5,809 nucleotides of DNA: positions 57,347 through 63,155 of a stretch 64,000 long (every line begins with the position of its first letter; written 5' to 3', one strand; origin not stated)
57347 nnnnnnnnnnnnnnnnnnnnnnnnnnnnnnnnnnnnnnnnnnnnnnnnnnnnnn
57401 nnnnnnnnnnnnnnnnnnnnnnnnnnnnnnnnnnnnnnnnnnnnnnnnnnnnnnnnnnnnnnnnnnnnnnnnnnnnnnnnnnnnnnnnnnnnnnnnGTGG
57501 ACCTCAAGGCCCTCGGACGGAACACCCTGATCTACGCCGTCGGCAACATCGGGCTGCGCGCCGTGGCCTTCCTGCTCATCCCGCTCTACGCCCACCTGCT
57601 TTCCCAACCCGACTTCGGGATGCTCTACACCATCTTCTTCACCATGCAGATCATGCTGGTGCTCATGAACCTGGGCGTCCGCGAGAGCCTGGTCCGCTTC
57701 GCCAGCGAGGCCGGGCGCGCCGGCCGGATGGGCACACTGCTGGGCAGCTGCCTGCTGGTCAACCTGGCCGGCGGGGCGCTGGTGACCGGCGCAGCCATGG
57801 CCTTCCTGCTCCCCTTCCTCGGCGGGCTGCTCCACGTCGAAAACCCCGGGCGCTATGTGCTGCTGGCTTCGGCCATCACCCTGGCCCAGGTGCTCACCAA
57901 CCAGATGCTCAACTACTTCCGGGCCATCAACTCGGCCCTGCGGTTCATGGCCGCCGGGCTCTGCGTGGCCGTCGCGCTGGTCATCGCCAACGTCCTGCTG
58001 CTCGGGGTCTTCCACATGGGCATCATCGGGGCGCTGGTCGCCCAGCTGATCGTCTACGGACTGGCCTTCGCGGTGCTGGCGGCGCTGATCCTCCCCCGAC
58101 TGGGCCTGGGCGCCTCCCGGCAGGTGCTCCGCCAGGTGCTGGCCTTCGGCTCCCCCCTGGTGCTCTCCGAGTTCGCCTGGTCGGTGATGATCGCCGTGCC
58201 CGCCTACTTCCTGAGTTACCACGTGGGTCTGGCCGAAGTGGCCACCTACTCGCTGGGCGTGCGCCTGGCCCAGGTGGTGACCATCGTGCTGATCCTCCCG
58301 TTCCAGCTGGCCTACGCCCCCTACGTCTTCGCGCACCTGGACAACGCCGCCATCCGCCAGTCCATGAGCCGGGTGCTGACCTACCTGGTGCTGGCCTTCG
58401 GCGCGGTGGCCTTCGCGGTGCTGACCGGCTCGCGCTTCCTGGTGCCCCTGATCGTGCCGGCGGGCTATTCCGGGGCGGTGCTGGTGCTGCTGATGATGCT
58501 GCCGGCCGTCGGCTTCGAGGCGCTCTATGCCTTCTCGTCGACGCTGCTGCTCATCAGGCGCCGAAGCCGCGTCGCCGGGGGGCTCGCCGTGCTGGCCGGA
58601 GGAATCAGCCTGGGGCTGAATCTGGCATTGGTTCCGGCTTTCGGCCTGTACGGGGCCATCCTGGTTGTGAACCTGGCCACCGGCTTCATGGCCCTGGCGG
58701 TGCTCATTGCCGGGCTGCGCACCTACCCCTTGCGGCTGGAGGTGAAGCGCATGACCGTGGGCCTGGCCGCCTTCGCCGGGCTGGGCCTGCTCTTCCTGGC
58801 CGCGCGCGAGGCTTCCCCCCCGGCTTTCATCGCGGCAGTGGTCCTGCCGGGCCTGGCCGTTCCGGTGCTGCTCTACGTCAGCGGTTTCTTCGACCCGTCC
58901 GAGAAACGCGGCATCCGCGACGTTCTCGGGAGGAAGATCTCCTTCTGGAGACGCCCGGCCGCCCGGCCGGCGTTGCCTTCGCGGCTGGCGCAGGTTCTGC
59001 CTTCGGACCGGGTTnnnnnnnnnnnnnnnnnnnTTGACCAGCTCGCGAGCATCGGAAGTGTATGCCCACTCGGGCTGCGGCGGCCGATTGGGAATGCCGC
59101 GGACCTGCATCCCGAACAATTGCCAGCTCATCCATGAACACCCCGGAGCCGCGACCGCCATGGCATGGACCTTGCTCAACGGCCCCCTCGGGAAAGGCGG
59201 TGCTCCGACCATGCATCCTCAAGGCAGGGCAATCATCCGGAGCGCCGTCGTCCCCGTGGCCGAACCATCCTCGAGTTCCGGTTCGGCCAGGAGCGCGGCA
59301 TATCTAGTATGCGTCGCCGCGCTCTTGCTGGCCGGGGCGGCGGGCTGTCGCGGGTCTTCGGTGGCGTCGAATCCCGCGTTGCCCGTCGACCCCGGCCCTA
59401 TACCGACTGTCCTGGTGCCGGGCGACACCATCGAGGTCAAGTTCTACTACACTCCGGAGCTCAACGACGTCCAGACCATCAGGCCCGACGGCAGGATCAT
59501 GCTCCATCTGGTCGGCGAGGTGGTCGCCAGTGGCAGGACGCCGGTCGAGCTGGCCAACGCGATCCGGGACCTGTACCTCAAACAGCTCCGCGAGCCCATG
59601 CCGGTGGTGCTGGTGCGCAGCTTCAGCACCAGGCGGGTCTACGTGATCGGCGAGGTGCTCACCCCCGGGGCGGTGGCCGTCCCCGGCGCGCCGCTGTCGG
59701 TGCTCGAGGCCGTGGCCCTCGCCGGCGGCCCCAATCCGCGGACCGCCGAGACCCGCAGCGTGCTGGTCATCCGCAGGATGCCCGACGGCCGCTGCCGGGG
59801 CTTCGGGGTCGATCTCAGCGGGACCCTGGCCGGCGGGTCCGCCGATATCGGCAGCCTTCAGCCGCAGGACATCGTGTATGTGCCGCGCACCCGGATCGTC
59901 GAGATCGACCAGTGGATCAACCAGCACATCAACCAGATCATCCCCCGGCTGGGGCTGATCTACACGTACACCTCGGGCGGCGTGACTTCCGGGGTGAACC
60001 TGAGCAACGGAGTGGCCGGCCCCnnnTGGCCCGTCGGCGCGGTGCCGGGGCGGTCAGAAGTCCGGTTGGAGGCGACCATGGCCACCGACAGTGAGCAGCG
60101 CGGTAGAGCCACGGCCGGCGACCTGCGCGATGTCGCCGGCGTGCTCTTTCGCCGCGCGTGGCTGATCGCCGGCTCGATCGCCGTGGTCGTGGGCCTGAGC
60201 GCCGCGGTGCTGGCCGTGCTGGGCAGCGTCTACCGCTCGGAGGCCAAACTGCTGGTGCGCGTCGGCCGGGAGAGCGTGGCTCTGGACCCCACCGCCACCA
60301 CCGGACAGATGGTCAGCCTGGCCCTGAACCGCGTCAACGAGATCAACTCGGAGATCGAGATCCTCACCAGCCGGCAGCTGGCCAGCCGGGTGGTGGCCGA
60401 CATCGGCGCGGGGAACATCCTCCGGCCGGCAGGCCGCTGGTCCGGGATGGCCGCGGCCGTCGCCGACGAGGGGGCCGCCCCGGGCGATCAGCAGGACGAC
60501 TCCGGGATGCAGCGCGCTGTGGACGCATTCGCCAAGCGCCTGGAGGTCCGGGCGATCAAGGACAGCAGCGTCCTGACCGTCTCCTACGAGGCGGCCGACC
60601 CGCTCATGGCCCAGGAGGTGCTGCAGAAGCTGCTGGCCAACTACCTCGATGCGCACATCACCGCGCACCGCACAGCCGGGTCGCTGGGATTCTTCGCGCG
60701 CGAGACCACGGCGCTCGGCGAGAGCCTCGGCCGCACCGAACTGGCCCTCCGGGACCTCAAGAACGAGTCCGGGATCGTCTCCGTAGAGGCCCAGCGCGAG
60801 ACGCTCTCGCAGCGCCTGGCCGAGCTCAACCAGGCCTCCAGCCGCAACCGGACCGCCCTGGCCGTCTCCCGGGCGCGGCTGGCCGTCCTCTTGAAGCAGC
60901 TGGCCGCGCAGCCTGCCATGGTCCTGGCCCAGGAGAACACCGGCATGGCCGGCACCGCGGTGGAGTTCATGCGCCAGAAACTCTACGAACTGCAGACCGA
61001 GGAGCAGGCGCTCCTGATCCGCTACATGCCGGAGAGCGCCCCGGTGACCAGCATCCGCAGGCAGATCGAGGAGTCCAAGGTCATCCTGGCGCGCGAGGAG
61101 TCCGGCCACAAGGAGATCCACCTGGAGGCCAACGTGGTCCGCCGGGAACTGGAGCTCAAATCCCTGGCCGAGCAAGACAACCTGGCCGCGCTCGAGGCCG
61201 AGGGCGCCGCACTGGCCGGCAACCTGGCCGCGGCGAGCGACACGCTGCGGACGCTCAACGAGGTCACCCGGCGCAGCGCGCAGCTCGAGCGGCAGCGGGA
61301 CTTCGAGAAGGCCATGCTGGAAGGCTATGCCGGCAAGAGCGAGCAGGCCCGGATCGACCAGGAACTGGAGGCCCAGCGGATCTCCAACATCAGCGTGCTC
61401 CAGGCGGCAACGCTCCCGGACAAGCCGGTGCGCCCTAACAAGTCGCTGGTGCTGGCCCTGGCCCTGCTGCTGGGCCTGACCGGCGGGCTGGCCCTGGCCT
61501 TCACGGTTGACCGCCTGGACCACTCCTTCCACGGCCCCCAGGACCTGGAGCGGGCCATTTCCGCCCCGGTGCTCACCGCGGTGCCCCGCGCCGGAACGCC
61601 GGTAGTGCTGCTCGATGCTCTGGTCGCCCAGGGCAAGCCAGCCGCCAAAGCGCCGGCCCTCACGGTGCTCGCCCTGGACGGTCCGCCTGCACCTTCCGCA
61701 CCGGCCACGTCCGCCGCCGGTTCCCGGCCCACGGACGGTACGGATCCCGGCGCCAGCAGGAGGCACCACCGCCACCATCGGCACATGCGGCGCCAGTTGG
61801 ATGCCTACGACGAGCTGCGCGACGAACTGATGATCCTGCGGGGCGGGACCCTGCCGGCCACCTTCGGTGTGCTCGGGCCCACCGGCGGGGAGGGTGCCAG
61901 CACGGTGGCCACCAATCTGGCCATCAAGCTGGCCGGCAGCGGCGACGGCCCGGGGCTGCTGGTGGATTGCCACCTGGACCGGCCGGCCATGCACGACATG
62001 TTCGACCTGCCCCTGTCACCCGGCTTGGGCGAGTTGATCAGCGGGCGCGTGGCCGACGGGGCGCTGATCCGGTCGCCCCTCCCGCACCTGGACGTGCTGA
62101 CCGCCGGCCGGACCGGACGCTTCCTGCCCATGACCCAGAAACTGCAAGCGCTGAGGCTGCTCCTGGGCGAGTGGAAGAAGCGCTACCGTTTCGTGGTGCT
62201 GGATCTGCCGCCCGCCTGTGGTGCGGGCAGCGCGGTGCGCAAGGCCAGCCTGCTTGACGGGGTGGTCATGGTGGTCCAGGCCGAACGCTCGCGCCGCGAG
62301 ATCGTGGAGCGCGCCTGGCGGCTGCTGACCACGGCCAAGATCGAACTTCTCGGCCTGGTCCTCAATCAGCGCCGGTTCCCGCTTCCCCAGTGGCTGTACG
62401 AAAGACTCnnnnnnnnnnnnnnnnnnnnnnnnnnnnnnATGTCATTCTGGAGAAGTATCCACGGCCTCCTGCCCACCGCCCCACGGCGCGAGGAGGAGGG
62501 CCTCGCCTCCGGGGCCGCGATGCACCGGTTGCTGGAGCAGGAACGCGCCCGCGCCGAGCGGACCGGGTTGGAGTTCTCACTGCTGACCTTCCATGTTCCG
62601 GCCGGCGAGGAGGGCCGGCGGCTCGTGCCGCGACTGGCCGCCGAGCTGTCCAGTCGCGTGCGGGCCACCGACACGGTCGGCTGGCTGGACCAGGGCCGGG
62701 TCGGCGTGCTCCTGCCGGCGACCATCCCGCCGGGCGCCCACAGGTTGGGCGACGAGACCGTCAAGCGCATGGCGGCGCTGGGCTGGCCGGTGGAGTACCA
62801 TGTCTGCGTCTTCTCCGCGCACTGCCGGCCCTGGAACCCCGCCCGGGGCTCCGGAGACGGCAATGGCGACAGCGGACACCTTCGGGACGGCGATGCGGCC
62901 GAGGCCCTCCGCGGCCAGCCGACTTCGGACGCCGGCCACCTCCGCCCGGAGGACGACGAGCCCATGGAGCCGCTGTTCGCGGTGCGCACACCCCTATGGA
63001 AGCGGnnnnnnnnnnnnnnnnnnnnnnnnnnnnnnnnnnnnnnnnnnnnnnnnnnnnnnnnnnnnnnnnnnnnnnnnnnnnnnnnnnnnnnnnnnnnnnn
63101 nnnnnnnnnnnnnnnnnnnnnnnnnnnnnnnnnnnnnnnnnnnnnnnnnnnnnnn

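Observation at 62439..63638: Degenerate GGDEF domain with intact RxxD site fused to the priming glycosyltransferase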

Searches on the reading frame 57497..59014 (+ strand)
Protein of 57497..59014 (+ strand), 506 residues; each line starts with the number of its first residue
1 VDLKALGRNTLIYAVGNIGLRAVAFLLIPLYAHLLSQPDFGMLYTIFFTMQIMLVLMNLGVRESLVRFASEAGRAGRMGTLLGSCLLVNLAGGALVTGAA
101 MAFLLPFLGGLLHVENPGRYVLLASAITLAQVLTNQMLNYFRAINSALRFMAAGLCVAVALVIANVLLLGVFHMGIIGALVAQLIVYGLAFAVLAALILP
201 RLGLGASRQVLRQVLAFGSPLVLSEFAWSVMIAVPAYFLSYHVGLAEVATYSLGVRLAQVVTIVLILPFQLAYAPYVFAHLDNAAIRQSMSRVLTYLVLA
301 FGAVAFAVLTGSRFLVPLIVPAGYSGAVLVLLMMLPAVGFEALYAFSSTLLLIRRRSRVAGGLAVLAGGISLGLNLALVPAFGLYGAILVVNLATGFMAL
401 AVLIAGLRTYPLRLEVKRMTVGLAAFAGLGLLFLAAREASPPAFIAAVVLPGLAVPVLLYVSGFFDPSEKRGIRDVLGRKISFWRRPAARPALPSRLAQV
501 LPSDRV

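Call 38: search_protein_families(library=pfam, proteins=[window:57497-59014:+], max_evalue=0.001)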
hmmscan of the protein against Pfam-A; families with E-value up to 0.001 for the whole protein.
window:57497-59014:+ (506 aa): 2 families
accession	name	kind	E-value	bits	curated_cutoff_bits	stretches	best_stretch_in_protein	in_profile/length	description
PF01943.22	Polysacc_synt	-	1e-16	61.6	28.2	1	6-277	1-270/274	Polysaccharide biosynthesis protein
PF13440.11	Polysacc_synt_3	-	4e-07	30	23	1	32-320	3-284/293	Polysaccharide biosynthesis protein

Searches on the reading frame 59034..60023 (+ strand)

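Call 38: search_protein_families(library=pfam, proteins=[window:59034-60023:+], max_evalue=0.001)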
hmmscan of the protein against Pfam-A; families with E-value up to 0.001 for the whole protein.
window:59034-60023:+ (330 aa): 3 families
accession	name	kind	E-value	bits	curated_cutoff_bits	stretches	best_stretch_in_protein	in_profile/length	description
PF02563.21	Poly_export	-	1.4e-14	54.4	28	1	125-192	7-74/77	Polysaccharide biosynthesis/export protein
PF22461.2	SLBB_2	-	2.3e-11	44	27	1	201-283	2-79/79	SLBB domain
PF10531.15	SLBB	-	9.5e-09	35.4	27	1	201-253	1-50/55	SLBB domain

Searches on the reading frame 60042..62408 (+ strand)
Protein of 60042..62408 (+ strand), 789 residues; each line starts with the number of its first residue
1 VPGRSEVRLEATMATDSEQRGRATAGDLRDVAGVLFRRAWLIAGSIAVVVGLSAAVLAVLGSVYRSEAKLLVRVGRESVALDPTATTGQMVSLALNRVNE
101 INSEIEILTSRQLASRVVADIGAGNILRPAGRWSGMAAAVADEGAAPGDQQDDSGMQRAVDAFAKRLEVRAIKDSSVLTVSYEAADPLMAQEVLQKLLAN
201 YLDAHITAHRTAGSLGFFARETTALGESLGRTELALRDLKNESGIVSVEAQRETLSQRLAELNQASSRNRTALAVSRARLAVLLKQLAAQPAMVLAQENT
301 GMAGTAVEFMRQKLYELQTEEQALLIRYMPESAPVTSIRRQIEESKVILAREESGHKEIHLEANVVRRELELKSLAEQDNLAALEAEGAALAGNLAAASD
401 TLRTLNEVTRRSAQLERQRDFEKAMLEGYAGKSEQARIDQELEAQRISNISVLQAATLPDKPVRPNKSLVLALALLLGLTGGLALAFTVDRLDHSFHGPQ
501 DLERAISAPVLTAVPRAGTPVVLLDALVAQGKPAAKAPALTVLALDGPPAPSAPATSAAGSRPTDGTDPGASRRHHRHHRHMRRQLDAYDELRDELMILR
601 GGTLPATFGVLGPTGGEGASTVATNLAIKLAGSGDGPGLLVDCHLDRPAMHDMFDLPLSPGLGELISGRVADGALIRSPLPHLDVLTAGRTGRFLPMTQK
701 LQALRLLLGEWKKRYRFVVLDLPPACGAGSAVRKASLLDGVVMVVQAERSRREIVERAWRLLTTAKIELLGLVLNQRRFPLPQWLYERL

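Call 4: search_protein_families(library=pfam, proteins=[window:60042-62408:+], max_evalue=10)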
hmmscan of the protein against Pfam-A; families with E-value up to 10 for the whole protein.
window:60042-62408:+ (789 aa): 4 families
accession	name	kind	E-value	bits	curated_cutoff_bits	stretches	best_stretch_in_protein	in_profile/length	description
PF02706.20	Wzz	-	1.6e-09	38.4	25.5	1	27-120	4-90/91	Chain length determinant protein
PF13807.11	GNVR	-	4.4e-09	36.6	27.7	1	443-487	34-78/82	G-rich domain on putative tyrosine kinase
PF10609.15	ParA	-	4.1e-07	30.1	27.1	2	714-781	111-179/246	NUBPL iron-transfer P-loop NTPase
PF13614.12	AAA_31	-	0.022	15.2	27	1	694-748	97-150/177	AAA domain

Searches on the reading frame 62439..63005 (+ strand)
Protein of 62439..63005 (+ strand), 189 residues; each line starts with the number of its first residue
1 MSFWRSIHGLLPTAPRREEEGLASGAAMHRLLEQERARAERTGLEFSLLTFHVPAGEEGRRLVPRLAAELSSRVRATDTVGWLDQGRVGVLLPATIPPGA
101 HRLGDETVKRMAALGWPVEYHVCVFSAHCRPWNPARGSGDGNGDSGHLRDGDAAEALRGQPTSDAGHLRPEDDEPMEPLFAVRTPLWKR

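Call 4: search_protein_families(library=pfam, proteins=[window:62439-63005:+], max_evalue=10)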
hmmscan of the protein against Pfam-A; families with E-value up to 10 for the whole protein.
window:62439-63005:+ (189 aa): 0 families

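Call 5: search_protein_families(library=ncbifam, proteins=[window:62439-63005:+], max_evalue=10)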
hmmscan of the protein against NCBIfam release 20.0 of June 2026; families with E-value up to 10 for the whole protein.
window:62439-63005:+ (189 aa): 0 families

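Call 6: search_solved_structures(query=window:62439-63005:+, max_evalue=10, show_alignments=3)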
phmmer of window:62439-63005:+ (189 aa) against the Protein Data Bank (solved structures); distinct sequences matched with E-value up to 10: 1.
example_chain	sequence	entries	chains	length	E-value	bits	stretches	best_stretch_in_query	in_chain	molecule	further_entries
3m33_A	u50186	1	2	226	0.0051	20.1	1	105-168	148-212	Uncharacterized protein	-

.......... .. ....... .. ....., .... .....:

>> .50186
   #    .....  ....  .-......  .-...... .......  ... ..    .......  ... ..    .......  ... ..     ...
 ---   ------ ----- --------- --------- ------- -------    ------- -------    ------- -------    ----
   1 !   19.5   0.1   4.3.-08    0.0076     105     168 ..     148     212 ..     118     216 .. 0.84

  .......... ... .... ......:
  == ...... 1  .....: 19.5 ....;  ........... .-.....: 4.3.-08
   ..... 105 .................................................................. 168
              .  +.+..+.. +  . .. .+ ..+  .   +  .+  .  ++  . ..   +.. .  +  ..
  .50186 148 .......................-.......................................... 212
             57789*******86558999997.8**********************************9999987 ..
